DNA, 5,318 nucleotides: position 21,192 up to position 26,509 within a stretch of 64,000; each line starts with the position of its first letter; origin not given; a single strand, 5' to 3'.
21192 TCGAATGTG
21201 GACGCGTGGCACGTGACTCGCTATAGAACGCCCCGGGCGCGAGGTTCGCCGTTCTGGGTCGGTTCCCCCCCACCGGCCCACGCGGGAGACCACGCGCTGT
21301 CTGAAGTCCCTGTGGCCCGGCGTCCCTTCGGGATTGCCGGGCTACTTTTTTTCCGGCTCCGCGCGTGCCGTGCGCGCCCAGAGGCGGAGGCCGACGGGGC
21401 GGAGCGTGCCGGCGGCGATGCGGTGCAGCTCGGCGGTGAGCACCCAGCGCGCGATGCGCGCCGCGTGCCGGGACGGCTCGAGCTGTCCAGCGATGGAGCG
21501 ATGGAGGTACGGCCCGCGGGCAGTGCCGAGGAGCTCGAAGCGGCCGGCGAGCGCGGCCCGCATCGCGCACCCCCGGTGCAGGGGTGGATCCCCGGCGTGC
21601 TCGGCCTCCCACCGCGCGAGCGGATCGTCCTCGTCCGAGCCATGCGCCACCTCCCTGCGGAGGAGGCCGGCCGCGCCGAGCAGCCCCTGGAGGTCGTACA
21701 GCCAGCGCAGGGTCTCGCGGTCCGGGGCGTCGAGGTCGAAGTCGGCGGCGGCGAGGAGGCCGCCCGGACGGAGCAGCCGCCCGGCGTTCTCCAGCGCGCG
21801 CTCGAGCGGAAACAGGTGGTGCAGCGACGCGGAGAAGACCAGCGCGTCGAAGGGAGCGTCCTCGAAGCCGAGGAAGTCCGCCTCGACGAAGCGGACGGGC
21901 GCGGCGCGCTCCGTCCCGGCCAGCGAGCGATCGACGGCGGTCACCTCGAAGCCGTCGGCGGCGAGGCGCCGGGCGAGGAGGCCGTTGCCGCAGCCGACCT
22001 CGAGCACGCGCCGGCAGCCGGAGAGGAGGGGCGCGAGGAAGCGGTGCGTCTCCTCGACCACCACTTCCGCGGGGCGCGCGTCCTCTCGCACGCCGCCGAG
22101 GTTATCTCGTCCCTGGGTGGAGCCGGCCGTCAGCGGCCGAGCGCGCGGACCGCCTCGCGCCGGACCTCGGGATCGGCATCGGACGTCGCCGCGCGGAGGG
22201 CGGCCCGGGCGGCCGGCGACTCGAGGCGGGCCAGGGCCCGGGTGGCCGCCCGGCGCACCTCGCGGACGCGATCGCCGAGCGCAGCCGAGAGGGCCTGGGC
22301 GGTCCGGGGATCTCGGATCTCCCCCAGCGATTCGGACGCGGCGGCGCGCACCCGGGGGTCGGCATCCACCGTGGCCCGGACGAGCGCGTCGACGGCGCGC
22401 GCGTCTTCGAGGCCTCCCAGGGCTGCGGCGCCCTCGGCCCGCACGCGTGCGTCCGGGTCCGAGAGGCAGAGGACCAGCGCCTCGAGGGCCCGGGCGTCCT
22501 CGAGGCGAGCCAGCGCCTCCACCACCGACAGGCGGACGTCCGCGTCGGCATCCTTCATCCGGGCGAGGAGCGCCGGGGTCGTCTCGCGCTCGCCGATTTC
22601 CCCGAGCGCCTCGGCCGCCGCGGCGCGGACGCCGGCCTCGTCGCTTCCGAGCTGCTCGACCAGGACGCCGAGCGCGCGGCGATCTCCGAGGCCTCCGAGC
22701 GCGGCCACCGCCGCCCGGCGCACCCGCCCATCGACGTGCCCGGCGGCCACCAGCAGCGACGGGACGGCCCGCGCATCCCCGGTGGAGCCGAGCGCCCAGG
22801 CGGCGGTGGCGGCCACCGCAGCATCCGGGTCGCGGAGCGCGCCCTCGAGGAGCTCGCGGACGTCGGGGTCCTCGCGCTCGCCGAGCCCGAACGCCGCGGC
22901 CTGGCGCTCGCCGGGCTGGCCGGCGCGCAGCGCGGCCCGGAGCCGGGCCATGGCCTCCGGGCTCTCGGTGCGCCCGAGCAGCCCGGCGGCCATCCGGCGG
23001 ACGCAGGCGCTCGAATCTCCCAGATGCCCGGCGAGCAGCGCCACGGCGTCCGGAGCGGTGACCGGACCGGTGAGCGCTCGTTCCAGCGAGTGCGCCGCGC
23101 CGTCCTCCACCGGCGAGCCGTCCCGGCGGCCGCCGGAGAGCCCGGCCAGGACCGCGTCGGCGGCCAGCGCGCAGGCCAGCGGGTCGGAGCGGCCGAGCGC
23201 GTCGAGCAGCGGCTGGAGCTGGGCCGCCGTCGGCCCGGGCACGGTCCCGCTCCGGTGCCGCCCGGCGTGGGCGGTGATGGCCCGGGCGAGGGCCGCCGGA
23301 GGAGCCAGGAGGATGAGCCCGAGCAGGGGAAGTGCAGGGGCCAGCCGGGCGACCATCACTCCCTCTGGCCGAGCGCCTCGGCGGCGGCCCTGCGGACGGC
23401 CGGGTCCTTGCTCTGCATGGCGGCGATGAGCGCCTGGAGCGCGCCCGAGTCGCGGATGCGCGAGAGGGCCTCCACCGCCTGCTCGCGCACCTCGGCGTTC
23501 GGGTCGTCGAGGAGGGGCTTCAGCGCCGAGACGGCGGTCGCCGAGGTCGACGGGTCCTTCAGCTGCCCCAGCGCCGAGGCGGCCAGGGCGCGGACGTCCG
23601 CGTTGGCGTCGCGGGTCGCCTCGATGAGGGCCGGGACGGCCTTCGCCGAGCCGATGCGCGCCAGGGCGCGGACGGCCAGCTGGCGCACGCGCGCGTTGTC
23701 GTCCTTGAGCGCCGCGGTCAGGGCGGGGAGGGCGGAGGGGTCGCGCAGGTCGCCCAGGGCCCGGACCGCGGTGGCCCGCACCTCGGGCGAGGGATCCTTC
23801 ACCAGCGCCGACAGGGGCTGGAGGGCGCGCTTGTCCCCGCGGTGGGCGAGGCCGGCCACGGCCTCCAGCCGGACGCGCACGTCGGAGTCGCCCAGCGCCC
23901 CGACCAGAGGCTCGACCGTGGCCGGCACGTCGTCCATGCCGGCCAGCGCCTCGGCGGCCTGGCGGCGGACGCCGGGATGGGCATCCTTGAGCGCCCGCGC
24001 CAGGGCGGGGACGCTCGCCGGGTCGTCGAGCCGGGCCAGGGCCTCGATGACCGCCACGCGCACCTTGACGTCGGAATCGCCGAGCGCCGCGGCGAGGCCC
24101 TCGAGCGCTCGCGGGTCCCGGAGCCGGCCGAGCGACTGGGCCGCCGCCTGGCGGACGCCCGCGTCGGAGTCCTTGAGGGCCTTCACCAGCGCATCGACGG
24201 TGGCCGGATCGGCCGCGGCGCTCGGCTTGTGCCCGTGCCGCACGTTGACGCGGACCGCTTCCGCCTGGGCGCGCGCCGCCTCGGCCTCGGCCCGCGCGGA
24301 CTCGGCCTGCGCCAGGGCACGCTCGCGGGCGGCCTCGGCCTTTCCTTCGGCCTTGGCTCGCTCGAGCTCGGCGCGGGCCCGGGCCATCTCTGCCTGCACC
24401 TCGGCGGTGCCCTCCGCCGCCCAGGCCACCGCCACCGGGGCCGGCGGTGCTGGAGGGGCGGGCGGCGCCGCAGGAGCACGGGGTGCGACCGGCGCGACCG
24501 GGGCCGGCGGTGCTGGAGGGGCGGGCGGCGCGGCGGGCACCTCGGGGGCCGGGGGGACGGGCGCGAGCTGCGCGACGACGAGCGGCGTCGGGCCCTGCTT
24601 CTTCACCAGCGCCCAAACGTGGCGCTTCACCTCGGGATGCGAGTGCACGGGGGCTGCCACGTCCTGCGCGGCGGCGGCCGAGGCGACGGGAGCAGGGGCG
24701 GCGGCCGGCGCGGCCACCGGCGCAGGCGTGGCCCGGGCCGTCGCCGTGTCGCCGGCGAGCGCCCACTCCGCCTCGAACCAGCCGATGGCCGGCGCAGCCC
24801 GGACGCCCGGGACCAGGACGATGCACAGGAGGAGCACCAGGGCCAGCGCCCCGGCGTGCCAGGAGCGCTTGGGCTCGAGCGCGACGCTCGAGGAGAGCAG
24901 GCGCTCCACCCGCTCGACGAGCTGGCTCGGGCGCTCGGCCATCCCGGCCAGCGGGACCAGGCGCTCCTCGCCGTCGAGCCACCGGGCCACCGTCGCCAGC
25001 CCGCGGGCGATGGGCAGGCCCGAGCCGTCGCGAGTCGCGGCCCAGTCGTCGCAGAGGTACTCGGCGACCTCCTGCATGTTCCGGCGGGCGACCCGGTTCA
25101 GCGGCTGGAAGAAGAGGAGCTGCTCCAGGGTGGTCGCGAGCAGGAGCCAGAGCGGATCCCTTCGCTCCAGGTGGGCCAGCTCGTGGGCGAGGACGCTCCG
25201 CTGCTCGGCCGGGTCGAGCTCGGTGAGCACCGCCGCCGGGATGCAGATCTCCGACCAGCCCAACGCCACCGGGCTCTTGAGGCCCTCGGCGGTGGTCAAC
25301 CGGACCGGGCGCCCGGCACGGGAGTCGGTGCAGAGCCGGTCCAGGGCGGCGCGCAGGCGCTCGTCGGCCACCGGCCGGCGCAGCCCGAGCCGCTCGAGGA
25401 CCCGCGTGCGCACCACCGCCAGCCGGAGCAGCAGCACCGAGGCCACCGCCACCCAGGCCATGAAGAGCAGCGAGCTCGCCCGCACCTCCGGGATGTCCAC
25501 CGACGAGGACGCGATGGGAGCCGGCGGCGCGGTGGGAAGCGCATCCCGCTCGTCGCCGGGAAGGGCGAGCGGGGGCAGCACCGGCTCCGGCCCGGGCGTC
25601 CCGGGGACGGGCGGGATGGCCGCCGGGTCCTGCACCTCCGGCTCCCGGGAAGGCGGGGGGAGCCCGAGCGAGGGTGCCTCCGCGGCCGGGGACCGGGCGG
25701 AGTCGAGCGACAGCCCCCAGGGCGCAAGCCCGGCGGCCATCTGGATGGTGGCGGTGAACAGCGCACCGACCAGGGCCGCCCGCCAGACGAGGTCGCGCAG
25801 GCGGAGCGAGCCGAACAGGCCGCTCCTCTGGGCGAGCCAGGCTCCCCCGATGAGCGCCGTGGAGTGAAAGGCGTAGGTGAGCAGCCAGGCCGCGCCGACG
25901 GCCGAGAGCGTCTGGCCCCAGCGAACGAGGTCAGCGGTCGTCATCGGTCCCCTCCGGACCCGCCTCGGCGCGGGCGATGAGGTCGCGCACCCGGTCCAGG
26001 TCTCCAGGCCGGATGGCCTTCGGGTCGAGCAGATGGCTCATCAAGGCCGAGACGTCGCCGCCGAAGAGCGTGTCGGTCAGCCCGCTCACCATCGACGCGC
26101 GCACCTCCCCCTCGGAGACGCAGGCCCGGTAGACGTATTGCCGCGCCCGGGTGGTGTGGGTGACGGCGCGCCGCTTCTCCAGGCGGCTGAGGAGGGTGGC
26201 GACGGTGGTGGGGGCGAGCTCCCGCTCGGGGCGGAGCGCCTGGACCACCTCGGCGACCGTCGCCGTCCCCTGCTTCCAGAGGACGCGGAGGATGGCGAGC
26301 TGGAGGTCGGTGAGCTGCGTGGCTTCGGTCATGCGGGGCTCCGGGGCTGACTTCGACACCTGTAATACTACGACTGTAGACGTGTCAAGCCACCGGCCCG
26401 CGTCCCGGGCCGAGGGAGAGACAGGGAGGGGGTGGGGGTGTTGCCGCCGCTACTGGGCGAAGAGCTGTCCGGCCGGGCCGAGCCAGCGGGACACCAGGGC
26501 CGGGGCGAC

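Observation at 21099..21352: Orphan sigma-54-type promoter, upstream palindrome and intrinsic terminator: candidate ~120-nt sigma-54-dependent sRNA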

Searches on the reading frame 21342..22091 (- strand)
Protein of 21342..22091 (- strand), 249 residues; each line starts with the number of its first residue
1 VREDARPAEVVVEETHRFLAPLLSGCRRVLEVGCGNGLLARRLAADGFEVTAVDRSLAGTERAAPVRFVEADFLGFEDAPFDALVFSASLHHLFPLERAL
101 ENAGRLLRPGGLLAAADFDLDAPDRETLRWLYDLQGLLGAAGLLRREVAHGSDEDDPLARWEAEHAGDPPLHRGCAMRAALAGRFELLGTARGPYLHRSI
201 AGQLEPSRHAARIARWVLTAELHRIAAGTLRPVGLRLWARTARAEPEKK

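Call 13: search_protein_families(library=pfam, proteins=[window:21342-22091:-], max_evalue=0.00001)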
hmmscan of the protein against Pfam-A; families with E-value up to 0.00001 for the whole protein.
window:21342-22091:- (249 aa): 5 families
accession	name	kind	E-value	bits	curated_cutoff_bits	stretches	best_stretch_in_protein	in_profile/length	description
PF13489.12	Methyltransf_23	-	1.4e-17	64.4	27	1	11-133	9-135/164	Methyltransferase domain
PF08241.18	Methyltransf_11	-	5.7e-16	59.4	21.2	1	30-114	1-94/95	Methyltransferase domain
PF13649.12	Methyltransf_25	-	5.2e-14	53.1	27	1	29-111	1-97/97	Methyltransferase domain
PF08242.18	Methyltransf_12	-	1.1e-12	48.9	30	1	30-113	1-98/98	Methyltransferase domain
PF13847.12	Methyltransf_31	-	1e-09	38.6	27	1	28-120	6-114/145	Methyltransferase domain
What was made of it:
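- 21342..22091 (-): Convergent SAM-dependent methyltransferase gene. Its last 11 nt overlap the sRNA terminator. Pfam (call 13).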

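Call 15: find_homologous_proteins(query=window:21345-22091:-, max_evalue=1e-20)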
Query window:21345-22091:- (249 aa): 70 proteins with E <= 1e-20 among 8000 candidates.
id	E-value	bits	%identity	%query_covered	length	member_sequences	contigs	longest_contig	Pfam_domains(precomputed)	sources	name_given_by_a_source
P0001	5.0e-157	539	100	100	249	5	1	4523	PF13847.13,PF13489.13,PF13649.13,PF08241.19,PF08242.19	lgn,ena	-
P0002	2.1e-152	524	100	96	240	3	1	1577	PF13847.13,PF13489.13,PF13649.13,PF08241.19,PF08242.19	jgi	jgi:SAM-dependent methyltransferase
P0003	1.0e-102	361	72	95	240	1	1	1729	PF13847.13,PF13489.13,PF13649.13,PF08241.19,PF08242.19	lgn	-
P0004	1.7e-102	360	71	94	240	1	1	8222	PF13847.13,PF13489.13,PF13649.13,PF08241.19,PF08242.19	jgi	-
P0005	7.7e-102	358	70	94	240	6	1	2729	PF13847.13,PF13489.13,PF13649.13,PF08241.19,PF08242.19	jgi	-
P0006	1.2e-99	351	68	94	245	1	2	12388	PF13847.13,PF13489.13,PF13649.13,PF08241.19,PF08242.19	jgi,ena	jgi:SAM-dependent methyltransferase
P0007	1.3e-95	338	66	96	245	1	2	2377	PF13847.13,PF13489.13,PF05175.21,PF13649.13,PF08241.19,PF08242.19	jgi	jgi:SAM-dependent methyltransferase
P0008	5.2e-93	329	63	94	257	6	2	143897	PF13847.13,PF13489.13,PF13649.13,PF08241.19,PF08242.19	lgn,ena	-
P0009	5.7e-91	323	64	97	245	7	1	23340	PF13847.13,PF13489.13,PF13649.13,PF08241.19,PF08242.19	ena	-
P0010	1.9e-90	321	64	97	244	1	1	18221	PF13847.13,PF13489.13,PF13649.13,PF08241.19,PF08242.19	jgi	jgi:SAM-dependent methyltransferase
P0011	2.4e-90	321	62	96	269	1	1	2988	PF13847.13,PF13489.13,PF13649.13,PF08241.19,PF08242.19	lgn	-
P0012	4.8e-90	320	63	95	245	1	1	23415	PF13847.13,PF13489.13,PF13649.13,PF08241.19,PF08242.19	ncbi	-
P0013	5.5e-90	319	63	97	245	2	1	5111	PF13847.13,PF13489.13,PF05175.21,PF13649.13,PF08241.19,PF08242.19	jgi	jgi:SAM-dependent methyltransferase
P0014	1.3e-87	312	61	98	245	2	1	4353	PF13847.13,PF13489.13,PF13649.13,PF08241.19,PF08242.19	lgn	-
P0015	8.2e-87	309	64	96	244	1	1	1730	PF13847.13,PF13489.13,PF13649.13,PF08241.19,PF08242.19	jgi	jgi:SAM-dependent methyltransferase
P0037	1.8e-74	269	55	96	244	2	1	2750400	PF13847.13,PF13489.13,PF13649.13,PF08241.19,PF08242.19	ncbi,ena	-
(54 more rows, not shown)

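Call 16: find_encoding_contigs(protein=P0008, flank=4000, max_places=3)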
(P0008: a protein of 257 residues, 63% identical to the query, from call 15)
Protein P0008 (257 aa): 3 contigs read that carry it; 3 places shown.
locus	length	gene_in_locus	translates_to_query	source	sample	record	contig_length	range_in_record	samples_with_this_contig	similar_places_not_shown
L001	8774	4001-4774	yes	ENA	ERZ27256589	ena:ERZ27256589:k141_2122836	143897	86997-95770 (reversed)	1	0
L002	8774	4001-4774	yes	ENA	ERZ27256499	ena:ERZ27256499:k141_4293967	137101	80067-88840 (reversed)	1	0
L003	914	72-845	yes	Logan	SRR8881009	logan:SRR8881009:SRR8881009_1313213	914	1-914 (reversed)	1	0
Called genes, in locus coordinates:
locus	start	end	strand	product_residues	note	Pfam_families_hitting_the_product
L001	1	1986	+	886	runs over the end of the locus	-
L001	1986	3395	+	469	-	-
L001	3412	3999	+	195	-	-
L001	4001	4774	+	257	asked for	PF13489:Methyltransf_23, PF13847:Methyltransf_31, PF08241:Methyltransf_11, PF08242:Methyltransf_12, PF13649:Methyltransf_25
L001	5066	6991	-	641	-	PF00009:GTP_EFTU, PF01926:MMR_HSR1 (weak), PF03144:GTP_EFTU_D2 (weak), PF25461:Beta-barrel_SelB, PF09106:WHD_2nd_SelB, PF09107:WHD_3rd_SelB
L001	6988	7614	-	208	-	PF00156:Pribosyltran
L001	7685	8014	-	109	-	-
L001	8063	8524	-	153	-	PF00436:SSB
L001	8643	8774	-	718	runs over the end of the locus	PF02113:Peptidase_S13, PF13354:Beta-lactamase2 (faint)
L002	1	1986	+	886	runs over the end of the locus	-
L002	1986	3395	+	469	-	-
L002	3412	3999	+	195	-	-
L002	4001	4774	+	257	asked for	PF13489:Methyltransf_23, PF13847:Methyltransf_31, PF08241:Methyltransf_11, PF08242:Methyltransf_12, PF13649:Methyltransf_25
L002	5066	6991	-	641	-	PF00009:GTP_EFTU, PF01926:MMR_HSR1 (weak), PF03144:GTP_EFTU_D2 (weak), PF25461:Beta-barrel_SelB, PF09106:WHD_2nd_SelB, PF09107:WHD_3rd_SelB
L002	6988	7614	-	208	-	PF00156:Pribosyltran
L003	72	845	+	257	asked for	PF13489:Methyltransf_23, PF13847:Methyltransf_31, PF08241:Methyltransf_11, PF08242:Methyltransf_12, PF13649:Methyltransf_25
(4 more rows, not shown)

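Call 17: find_encoding_contigs(protein=P0009, flank=4000, max_places=3)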
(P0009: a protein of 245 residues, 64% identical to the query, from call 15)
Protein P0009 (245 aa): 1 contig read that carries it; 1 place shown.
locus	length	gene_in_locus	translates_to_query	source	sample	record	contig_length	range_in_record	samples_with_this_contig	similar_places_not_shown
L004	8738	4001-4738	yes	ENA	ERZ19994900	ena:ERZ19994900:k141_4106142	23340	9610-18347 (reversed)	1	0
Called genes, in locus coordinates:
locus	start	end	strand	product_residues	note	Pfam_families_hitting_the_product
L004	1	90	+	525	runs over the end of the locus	PF00361:Proton_antipo_M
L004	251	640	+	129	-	PF03965:Penicillinase_R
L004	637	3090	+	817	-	PF00514:Arm (faint), PF03130:HEAT_PBS (faint), PF05569:Peptidase_M56, PF02985:HEAT (faint), PF13646:HEAT_2, PF13646:HEAT_2, PF12717:Cnd1 (weak), PF13646:HEAT_2, +5 more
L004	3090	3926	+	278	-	-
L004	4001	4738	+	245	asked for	PF13489:Methyltransf_23, PF08241:Methyltransf_11, PF08242:Methyltransf_12, PF13649:Methyltransf_25, PF13847:Methyltransf_31 (weak)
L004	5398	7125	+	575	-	PF07519:Tannase, PF00326:Peptidase_S9 (faint)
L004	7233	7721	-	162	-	PF05345:He_PIG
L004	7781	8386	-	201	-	-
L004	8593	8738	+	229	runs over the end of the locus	PF04028:DUF374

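Call 18: find_encoding_contigs(protein=P0012, flank=4000, max_places=3)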
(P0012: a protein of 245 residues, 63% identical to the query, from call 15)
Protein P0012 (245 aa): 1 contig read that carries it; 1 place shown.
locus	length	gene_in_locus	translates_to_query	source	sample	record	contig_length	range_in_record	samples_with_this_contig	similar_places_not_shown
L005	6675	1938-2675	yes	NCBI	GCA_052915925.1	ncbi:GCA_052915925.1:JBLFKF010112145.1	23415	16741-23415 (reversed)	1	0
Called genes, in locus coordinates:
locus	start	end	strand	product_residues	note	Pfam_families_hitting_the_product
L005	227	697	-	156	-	-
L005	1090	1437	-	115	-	PF01872:RibD_C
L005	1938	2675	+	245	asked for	PF13489:Methyltransf_23, PF13847:Methyltransf_31, PF08241:Methyltransf_11, PF08242:Methyltransf_12, PF13649:Methyltransf_25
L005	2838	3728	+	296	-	PF00561:Abhydrolase_1, PF12146:Hydrolase_4, PF12697:Abhydrolase_6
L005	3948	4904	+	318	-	PF00999:Na_H_Exchanger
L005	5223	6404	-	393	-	PF02415:Chlam_PMP (faint)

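Call 19: find_encoding_contigs(protein=P0037, flank=4000, max_places=3)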
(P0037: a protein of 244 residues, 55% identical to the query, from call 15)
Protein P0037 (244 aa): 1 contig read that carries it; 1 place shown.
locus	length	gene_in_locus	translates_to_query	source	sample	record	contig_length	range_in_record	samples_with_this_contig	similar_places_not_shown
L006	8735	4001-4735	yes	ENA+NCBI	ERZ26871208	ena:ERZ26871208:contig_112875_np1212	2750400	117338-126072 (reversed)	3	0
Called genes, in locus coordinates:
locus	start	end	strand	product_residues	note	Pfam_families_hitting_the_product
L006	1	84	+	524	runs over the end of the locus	PF00361:Proton_antipo_M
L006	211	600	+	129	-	PF03965:Penicillinase_R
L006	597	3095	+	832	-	PF00514:Arm (faint), PF05569:Peptidase_M56, PF13646:HEAT_2, PF03130:HEAT_PBS (weak), PF13646:HEAT_2, PF01602:Adaptin_N (weak), PF03130:HEAT_PBS (weak), PF13646:HEAT_2, +10 more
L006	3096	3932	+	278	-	-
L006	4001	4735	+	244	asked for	PF13489:Methyltransf_23, PF13847:Methyltransf_31 (faint), PF08241:Methyltransf_11, PF08242:Methyltransf_12, PF13649:Methyltransf_25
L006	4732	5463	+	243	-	PF04028:DUF374 (weak)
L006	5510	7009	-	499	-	PF13620:CarboxypepD_reg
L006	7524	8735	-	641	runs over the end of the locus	PF00009:GTP_EFTU, PF01926:MMR_HSR1 (weak), PF03144:GTP_EFTU_D2 (weak), PF25461:Beta-barrel_SelB, PF09106:WHD_2nd_SelB, PF09107:WHD_3rd_SelB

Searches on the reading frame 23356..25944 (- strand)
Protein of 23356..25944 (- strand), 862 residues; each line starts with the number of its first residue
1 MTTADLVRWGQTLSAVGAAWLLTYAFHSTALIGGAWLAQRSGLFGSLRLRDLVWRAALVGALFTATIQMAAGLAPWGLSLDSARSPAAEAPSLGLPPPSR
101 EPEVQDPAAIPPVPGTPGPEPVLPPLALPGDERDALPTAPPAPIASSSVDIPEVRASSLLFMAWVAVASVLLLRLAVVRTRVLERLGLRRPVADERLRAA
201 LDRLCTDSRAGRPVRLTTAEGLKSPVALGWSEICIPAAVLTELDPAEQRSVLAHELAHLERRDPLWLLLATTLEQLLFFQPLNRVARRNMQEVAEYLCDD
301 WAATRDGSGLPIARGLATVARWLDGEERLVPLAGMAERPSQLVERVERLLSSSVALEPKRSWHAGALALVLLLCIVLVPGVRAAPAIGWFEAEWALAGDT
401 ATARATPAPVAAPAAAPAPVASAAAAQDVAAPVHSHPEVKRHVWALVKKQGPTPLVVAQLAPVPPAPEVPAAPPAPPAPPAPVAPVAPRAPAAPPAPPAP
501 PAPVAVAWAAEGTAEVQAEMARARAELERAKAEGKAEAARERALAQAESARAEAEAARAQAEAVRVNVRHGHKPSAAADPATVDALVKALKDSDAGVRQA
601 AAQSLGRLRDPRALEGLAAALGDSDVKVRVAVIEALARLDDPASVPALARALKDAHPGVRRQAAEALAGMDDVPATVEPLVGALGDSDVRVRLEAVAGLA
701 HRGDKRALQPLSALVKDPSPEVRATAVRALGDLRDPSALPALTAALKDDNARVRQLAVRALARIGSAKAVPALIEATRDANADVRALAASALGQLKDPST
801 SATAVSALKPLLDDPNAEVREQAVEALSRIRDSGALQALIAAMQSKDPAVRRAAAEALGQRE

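Call 13: search_protein_families(library=pfam, proteins=[window:23356-25944:-], max_evalue=0.00001)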
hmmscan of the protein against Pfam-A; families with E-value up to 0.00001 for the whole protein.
window:23356-25944:- (862 aa): 11 families
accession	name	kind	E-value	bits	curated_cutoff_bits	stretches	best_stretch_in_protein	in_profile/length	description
PF13646.12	HEAT_2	-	3e-58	194.5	27.7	5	678-754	2-80/88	HEAT repeats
PF02985.28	HEAT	-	2.6e-40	133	23.5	0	708-733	2-27/31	HEAT repeat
PF13513.12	HEAT_EZ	-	1.6e-30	105.5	27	0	736-764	27-55/55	HEAT-like repeat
PF03130.22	HEAT_PBS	-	1.6e-29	99.5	20.9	0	722-748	1-27/27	PBS lyase HEAT-like repeat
PF00514.29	Arm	-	8.6e-22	76.9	20.6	0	830-859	8-37/41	Armadillo/beta-catenin-like repeat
PF05569.17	Peptidase_M56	-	6.5e-20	71.9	31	1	157-300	99-245/296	BlaR1 peptidase M56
PF12717.13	Cnd1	-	8.7e-18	65.3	26.4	0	708-766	23-87/162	non-SMC mitotic condensation complex subunit 1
PF20168.4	PDS5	-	4.7e-12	45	27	0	738-859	243-385/1053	Sister chromatid cohesion protein PDS5 protein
PF21581.3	SCD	-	4e-11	43.5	27.5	0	778-835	1-62/75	Stromalin conservative domain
PF01602.26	Adaptin_N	-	8.2e-11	41.6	37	0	772-858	83-175/524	Adaptin N terminal region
PF25786.1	HEAT_GCN1_C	-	1.1e-06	29.2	27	0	580-609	26-55/151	GCN1-like, C-terminal HEAT repeats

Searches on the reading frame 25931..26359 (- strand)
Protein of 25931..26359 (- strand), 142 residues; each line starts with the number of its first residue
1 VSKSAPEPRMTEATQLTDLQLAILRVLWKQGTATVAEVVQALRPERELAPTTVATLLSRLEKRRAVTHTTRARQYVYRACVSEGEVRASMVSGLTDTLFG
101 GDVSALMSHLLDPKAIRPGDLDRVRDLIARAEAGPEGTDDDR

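Call 13: search_protein_families(library=pfam, proteins=[window:25931-26359:-], max_evalue=0.00001)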
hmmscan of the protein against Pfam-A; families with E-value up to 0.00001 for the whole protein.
window:25931-26359:- (142 aa): 1 family
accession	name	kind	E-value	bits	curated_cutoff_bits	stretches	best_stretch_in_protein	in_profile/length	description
PF03965.22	Penicillinase_R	-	9.1e-28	97.4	22.6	1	16-129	1-114/115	Penicillinase repressor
